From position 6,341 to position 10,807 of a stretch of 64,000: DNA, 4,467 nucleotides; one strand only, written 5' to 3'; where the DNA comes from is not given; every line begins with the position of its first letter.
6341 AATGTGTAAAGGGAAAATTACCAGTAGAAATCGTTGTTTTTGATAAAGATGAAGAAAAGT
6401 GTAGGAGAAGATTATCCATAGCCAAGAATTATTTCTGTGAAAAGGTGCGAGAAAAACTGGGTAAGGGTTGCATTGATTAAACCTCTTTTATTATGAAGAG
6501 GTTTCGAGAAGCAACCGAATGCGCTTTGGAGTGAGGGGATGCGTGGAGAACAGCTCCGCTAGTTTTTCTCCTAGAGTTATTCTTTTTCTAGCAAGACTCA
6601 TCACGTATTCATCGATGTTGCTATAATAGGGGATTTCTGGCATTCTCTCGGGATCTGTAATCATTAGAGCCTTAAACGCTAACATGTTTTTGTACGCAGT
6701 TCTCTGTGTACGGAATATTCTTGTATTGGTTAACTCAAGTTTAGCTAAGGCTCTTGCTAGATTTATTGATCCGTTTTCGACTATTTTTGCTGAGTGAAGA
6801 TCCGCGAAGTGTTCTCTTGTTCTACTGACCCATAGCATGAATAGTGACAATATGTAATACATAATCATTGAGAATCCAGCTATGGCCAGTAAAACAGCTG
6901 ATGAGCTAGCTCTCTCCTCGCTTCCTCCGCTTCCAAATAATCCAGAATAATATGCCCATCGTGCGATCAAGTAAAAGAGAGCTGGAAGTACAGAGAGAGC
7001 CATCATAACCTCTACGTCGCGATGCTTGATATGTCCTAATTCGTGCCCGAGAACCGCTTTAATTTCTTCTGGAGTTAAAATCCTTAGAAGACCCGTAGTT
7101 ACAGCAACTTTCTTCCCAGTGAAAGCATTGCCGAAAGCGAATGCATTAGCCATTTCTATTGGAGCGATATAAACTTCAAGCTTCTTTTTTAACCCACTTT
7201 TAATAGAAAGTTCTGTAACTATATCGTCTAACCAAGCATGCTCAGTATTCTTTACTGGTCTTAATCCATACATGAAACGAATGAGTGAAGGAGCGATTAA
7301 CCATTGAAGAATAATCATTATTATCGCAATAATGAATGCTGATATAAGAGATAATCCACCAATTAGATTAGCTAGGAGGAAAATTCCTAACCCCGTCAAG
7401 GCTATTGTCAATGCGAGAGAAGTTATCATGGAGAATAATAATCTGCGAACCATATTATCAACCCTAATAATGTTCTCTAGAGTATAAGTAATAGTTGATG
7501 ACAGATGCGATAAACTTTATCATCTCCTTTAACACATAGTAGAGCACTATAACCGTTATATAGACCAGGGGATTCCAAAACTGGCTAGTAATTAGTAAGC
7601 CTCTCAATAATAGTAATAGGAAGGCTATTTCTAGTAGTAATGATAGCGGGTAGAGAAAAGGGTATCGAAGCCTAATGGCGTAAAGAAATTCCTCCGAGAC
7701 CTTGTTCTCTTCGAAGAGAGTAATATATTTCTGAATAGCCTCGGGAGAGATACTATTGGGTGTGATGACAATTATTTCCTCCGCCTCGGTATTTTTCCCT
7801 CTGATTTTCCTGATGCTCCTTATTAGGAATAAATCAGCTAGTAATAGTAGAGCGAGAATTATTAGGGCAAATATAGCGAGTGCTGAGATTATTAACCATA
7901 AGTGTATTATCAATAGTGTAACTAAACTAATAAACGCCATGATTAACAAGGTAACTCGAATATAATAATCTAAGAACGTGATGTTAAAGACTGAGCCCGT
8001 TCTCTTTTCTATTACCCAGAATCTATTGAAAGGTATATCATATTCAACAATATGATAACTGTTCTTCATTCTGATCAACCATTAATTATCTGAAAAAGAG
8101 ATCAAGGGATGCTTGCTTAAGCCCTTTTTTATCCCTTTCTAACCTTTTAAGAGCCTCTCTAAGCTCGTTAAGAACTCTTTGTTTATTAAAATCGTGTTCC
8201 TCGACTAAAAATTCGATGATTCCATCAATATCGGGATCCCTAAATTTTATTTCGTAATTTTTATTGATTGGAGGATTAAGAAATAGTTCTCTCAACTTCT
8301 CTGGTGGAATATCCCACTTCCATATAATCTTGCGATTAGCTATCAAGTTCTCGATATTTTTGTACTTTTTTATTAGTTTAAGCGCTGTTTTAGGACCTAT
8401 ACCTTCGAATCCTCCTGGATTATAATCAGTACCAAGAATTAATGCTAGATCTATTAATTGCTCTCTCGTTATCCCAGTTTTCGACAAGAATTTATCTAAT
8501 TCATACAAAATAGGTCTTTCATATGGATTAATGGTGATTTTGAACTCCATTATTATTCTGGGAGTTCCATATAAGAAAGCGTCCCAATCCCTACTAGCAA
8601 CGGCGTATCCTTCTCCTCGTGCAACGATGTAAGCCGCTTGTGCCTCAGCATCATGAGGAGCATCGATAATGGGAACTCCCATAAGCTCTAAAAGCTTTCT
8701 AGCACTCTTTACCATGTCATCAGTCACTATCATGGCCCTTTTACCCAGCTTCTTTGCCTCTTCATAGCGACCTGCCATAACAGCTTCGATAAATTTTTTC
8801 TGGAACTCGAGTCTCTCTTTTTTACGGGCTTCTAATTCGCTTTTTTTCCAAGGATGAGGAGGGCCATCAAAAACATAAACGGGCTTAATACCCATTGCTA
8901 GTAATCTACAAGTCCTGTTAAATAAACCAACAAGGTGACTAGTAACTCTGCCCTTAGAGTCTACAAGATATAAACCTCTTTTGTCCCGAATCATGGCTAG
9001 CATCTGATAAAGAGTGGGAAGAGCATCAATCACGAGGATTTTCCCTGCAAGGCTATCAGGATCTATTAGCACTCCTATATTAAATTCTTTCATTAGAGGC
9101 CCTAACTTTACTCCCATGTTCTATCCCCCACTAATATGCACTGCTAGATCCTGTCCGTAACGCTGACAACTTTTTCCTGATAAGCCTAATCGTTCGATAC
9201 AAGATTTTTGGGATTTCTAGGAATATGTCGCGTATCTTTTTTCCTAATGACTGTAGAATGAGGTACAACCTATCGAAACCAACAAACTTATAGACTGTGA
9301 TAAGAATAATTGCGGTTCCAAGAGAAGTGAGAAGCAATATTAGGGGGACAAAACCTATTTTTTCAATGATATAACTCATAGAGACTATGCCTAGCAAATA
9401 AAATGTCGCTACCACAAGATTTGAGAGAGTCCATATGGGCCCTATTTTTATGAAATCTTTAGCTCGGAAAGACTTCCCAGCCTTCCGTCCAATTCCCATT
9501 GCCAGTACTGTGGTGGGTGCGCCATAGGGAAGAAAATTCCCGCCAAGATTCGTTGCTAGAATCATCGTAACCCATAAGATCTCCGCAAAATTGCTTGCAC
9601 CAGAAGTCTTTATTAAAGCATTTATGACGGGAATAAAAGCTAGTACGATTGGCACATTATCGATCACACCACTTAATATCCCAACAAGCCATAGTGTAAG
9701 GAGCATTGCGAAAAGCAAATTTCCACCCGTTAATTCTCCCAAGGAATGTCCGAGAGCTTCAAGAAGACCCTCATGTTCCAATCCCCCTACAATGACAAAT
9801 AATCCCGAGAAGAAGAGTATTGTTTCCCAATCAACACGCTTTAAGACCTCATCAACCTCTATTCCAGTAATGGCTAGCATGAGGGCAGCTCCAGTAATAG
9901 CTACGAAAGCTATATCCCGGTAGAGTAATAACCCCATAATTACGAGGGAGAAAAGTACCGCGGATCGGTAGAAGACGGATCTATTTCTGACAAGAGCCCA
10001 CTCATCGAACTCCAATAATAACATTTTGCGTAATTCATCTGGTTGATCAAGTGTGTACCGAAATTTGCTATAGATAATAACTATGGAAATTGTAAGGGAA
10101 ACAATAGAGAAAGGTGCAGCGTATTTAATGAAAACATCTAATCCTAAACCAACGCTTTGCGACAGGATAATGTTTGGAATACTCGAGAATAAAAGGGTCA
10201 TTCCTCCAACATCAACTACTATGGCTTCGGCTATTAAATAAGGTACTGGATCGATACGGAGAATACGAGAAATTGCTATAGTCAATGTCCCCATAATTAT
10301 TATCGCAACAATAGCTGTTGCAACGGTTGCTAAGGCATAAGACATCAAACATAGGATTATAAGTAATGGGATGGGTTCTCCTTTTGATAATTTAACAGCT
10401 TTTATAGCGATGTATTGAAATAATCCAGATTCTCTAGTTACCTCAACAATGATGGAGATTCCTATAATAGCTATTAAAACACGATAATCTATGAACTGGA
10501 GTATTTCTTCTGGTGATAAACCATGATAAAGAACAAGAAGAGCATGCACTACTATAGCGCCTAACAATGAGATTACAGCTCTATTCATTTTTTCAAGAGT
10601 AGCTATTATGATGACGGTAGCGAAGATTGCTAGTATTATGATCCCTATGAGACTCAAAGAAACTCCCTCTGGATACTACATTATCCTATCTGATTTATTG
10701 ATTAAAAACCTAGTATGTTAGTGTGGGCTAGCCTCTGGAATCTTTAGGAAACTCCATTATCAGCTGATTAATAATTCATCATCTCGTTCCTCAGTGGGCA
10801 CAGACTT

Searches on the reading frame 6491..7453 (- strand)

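Call 17: search_protein_families(library=pfam, proteins=[window:6491-7453:-], max_evalue=0.001)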
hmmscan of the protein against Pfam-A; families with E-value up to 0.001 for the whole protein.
window:6491-7453:- (320 aa): 2 families
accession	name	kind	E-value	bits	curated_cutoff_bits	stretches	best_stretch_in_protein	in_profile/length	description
PF01435.24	Peptidase_M48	-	2.2e-35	122.6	20.3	1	71-317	3-184/186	Peptidase family M48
PF05569.17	Peptidase_M56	-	2.6e-05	24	31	1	36-161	101-223/296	BlaR1 peptidase M56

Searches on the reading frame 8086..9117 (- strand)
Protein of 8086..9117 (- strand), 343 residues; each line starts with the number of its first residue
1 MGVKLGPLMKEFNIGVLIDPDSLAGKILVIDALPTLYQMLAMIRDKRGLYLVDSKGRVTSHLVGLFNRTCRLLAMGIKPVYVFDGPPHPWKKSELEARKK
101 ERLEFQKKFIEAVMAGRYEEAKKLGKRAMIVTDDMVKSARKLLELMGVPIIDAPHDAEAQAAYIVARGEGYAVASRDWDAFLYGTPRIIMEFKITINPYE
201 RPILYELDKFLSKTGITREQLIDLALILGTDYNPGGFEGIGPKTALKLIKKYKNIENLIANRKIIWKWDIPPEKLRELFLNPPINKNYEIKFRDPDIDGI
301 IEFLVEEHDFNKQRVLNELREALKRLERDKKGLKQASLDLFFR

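Call 17: search_protein_families(library=pfam, proteins=[window:8086-9117:-], max_evalue=0.001)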
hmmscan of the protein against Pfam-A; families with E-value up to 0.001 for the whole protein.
window:8086-9117:- (343 aa): 3 families
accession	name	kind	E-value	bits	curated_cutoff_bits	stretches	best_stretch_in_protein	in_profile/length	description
PF00867.23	XPG_I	-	2.4e-20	73.2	24.9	1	147-231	1-89/89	XPG I-region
PF00752.23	XPG_N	-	5.2e-17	62.6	22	1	1-103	1-99/101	XPG N-terminal domain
PF01367.25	5_3_exonuc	-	6.9e-08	33.3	40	1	217-264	2-50/97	5'-3' exonuclease, C-terminal SAM fold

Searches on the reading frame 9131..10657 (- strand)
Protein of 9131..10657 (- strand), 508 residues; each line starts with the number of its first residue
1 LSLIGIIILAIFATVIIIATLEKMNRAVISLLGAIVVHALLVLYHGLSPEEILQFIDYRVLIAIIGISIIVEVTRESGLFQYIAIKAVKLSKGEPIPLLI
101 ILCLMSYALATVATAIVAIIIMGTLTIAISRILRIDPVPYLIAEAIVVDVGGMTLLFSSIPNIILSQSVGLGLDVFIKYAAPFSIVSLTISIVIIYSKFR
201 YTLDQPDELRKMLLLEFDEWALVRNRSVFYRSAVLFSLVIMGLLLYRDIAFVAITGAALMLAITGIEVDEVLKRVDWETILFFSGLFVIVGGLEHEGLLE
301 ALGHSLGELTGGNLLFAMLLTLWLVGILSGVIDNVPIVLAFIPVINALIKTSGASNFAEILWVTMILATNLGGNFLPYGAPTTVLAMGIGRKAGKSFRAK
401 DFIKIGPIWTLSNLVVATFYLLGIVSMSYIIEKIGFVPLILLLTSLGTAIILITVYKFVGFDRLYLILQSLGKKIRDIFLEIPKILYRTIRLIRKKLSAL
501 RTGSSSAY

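Call 17: search_protein_families(library=pfam, proteins=[window:9131-10657:-], max_evalue=0.001)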
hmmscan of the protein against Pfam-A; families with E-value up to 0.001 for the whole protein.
window:9131-10657:- (508 aa): 4 families
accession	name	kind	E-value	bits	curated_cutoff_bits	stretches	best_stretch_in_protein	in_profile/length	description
PF03600.22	CitMHS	-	5.4e-60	203.7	31.9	1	17-367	2-335/336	Citrate transporter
PF02040.21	ArsB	-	1.9e-11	44.5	22.2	1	56-418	53-416/423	Arsenical pump membrane protein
PF00939.25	Na_sulph_symp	-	2e-10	40.8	27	1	247-417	291-458/472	Sodium:sulfate symporter transmembrane region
PF07158.17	MatC_N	-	8.1e-07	29.6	23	1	6-138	5-135/149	Dicarboxylate carrier protein MatC N-terminus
